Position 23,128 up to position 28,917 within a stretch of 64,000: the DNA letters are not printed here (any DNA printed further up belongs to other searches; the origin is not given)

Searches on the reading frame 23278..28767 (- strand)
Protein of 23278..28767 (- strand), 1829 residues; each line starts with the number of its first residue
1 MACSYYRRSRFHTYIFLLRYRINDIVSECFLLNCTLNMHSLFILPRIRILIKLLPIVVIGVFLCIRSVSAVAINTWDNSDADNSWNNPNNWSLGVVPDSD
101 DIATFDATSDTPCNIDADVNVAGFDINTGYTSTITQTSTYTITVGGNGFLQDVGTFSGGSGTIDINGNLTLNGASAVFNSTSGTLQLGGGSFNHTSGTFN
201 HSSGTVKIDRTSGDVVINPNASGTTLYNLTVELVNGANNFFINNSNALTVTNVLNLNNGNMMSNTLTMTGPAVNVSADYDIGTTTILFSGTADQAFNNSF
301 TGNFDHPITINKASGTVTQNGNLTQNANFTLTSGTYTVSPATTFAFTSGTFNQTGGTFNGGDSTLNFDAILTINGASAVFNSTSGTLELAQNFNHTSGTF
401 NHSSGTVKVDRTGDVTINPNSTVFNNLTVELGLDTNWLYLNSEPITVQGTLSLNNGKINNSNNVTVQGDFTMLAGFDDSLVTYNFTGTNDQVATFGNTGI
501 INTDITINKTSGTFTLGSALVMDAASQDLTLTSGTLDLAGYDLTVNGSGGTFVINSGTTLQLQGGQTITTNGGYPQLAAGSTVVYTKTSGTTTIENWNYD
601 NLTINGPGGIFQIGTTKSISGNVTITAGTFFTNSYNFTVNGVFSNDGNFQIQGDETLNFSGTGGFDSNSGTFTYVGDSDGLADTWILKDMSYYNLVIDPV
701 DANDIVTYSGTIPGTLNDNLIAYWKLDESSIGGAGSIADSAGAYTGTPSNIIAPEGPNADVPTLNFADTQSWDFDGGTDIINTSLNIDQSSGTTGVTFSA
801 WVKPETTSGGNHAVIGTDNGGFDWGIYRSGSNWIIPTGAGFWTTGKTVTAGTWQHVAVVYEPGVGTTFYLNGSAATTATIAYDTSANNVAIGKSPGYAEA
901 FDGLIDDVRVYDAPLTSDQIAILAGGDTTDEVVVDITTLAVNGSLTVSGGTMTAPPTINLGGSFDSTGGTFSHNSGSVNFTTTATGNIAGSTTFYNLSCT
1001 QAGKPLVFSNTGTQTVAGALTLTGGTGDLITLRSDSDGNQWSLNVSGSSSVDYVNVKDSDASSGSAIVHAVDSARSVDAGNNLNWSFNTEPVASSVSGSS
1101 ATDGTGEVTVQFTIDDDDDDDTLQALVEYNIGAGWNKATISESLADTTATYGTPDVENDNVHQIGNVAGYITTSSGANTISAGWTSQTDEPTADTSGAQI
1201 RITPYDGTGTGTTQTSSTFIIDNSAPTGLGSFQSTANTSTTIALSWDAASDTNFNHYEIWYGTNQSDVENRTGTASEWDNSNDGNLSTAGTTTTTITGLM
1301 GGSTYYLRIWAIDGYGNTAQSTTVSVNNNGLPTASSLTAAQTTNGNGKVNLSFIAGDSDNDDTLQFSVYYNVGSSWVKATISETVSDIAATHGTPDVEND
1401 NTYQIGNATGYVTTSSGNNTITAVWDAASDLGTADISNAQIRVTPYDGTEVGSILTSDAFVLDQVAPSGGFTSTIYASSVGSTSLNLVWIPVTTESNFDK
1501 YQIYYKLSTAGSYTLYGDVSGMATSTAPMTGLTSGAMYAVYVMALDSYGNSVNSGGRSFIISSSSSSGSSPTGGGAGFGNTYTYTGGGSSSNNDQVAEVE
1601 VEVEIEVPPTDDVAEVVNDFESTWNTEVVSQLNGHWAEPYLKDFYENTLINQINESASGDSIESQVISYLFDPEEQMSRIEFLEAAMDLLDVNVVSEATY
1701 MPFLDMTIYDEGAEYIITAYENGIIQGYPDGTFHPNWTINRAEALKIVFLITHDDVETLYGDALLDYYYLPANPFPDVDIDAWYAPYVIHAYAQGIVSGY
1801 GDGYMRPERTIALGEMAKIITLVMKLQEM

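Call 58: search_protein_families(library=pfam, proteins=[window:23278-28767:-], max_evalue=0.001)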
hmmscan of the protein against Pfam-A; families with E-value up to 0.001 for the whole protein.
window:23278-28767:- (1829 aa): 3 families
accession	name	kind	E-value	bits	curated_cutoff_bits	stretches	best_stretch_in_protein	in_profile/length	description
PF13385.13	Laminin_G_3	-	3e-26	92.8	27.6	1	789-921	12-151/151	Concanavalin A-like lectin/glucanases superfamily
PF00395.25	SLH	-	2.2e-22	79.2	20.8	2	1702-1744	1-43/44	S-layer homology domain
PF00041.27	fn3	-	6.2e-13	49.2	25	2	1225-1325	2-82/84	Fibronectin type III domain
